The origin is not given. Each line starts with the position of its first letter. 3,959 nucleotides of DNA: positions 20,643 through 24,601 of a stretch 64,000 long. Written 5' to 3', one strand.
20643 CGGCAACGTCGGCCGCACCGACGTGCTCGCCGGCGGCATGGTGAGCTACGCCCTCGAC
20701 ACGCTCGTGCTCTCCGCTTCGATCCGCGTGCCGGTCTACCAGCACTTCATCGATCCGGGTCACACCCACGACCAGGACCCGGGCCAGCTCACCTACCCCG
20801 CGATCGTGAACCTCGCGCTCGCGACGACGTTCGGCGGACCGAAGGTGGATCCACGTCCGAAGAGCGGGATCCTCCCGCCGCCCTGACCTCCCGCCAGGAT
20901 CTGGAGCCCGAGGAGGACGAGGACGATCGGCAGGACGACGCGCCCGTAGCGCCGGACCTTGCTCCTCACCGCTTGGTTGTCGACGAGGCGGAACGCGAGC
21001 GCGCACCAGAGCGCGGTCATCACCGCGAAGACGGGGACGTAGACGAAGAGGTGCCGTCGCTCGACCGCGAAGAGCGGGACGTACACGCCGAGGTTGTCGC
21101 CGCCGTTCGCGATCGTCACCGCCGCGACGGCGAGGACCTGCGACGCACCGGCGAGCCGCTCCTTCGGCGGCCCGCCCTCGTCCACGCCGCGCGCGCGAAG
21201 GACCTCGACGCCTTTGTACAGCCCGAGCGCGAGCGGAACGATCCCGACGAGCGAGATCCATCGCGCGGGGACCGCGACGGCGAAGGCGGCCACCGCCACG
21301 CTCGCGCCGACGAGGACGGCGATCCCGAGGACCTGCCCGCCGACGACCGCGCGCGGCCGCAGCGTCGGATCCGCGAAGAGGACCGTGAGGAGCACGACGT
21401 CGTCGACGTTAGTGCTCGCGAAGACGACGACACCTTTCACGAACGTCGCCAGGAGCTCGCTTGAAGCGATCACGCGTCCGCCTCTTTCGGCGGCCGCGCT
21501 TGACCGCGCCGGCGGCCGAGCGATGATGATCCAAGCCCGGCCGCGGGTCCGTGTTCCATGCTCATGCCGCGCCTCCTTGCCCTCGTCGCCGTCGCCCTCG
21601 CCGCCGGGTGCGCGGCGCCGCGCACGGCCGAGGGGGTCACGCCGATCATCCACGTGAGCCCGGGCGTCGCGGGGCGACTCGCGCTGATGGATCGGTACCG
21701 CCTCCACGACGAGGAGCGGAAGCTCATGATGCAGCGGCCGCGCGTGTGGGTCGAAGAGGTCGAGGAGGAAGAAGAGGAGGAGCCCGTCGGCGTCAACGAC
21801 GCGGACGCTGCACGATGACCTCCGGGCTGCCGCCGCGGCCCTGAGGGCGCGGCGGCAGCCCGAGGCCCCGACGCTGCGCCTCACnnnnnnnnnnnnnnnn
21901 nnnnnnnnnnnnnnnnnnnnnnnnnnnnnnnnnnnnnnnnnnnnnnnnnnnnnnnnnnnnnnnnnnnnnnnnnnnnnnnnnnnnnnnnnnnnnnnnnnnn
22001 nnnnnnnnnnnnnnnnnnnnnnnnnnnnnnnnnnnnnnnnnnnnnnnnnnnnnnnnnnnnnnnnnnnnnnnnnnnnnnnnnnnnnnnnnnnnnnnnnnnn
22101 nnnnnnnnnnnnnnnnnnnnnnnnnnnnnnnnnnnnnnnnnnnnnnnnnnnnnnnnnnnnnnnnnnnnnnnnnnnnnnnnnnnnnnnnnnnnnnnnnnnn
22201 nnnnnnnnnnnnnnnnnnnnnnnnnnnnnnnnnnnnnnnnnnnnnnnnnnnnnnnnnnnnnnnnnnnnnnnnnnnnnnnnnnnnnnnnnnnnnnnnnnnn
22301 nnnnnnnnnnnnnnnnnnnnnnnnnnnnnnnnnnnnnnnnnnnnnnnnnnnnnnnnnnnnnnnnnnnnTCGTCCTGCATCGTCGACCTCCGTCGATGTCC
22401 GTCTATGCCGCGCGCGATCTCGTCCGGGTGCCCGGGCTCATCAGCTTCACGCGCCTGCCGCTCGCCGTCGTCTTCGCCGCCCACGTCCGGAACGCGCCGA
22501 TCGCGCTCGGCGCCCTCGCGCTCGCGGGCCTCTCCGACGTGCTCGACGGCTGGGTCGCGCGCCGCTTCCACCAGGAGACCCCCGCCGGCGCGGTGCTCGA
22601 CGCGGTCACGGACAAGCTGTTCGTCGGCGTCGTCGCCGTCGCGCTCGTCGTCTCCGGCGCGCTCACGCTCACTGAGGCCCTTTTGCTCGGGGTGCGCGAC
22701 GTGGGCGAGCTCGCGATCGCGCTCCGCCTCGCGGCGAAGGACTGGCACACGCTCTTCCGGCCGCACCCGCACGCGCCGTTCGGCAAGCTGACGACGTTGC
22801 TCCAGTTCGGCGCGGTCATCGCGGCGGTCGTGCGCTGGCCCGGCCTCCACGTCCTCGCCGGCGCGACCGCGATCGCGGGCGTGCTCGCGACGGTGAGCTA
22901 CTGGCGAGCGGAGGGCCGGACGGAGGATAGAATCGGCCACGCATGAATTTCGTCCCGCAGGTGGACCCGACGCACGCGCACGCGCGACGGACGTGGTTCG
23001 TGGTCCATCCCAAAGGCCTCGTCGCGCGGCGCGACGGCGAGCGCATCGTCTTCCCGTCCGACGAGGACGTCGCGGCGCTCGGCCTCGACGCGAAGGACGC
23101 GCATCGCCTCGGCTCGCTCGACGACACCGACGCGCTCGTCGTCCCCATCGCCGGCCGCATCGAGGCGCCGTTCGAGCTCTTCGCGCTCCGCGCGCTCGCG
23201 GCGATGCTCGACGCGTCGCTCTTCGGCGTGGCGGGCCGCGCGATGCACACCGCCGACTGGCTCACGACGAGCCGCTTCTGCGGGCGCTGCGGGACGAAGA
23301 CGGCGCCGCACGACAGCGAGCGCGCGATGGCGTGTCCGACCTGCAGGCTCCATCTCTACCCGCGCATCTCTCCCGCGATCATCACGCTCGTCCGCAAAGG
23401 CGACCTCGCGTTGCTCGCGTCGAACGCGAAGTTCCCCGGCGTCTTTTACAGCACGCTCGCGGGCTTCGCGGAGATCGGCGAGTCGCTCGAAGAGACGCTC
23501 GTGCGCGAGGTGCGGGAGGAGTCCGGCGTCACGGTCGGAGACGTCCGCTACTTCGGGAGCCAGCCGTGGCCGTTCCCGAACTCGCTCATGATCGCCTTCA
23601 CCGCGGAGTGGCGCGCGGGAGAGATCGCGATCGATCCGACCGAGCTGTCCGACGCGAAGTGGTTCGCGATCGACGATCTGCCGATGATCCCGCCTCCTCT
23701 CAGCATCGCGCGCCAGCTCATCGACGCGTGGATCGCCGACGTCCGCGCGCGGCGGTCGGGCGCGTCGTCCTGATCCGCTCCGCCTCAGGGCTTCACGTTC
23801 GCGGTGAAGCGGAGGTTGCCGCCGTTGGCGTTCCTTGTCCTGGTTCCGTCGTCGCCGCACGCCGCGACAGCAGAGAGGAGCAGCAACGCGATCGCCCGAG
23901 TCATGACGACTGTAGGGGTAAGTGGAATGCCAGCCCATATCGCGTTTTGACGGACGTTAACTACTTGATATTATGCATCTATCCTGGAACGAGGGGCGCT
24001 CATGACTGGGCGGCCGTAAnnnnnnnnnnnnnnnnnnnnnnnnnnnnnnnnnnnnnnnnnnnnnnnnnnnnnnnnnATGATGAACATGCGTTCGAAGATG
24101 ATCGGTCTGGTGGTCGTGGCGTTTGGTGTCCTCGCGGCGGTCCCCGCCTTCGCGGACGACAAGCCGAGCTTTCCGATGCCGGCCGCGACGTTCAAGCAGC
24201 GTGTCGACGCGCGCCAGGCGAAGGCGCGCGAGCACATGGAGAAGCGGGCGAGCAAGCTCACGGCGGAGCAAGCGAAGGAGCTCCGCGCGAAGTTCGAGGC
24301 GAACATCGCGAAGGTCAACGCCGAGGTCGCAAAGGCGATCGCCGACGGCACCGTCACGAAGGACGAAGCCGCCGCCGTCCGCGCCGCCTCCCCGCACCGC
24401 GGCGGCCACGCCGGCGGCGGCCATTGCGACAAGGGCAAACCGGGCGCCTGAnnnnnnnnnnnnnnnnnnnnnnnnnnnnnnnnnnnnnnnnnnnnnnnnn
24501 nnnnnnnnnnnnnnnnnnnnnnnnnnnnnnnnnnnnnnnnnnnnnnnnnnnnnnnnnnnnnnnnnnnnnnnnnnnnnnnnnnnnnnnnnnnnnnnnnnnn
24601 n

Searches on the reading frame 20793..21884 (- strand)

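Call 9: search_protein_families(library=pfam, proteins=[window:20793-21884:-], max_evalue=0.001)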
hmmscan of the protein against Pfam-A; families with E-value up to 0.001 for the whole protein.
window:20793-21884:- (363 aa): 1 family
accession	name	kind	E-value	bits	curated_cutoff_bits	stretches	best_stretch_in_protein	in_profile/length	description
PF03596.19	Cad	-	3e-22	79.9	26.2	1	156-331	2-181/192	Cadmium resistance transporter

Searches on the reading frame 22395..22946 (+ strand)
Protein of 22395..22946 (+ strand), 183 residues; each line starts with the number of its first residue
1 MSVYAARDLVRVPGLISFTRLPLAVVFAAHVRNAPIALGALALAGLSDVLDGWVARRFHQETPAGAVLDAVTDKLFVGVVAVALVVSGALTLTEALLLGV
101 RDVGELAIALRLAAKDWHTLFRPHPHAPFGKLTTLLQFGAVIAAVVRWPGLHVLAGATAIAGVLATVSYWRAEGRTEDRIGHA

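Call 9: search_protein_families(library=pfam, proteins=[window:22395-22946:+], max_evalue=0.001)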
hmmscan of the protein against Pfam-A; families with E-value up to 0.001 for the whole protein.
window:22395-22946:+ (183 aa): 1 family
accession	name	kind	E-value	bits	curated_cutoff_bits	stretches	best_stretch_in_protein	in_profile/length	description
PF01066.26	CDP-OH_P_transf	-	3.9e-20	73.2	22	1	12-162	3-146/152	CDP-alcohol phosphatidyltransferase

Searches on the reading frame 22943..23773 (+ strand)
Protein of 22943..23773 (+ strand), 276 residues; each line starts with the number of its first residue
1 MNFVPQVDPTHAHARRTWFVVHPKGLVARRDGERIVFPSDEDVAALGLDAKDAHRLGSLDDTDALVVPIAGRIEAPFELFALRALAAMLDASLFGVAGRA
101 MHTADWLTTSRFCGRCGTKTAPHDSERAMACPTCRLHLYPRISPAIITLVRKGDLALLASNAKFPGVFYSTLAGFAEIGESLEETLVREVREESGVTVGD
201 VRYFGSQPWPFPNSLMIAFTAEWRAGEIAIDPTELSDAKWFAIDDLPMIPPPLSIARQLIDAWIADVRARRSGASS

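Call 9: search_protein_families(library=pfam, proteins=[window:22943-23773:+], max_evalue=0.001)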
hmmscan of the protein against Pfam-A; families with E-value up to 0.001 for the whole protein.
window:22943-23773:+ (276 aa): 3 families
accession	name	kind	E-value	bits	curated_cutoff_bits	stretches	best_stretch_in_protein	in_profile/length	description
PF00293.34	NUDIX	-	4e-17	62.9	21.1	1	145-249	7-120/134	NUDIX domain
PF09297.16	Zn_ribbon_NUD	-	9.3e-11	41.7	24.8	1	109-139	2-32/32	NADH pyrophosphatase zinc ribbon domain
PF09296.17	NUDIX-like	-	1.3e-07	32.8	22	1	18-106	4-96/96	NADH pyrophosphatase-like rudimentary NUDIX domain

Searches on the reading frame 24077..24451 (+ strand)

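Call 9: search_protein_families(library=pfam, proteins=[window:24077-24451:+], max_evalue=0.001)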
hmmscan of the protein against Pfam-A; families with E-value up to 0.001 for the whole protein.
window:24077-24451:+ (124 aa): 1 family
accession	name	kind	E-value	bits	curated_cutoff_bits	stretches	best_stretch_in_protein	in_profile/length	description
PF13801.11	Metal_resist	-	0.00065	20.3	29.2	1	11-88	2-69/125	Heavy-metal resistance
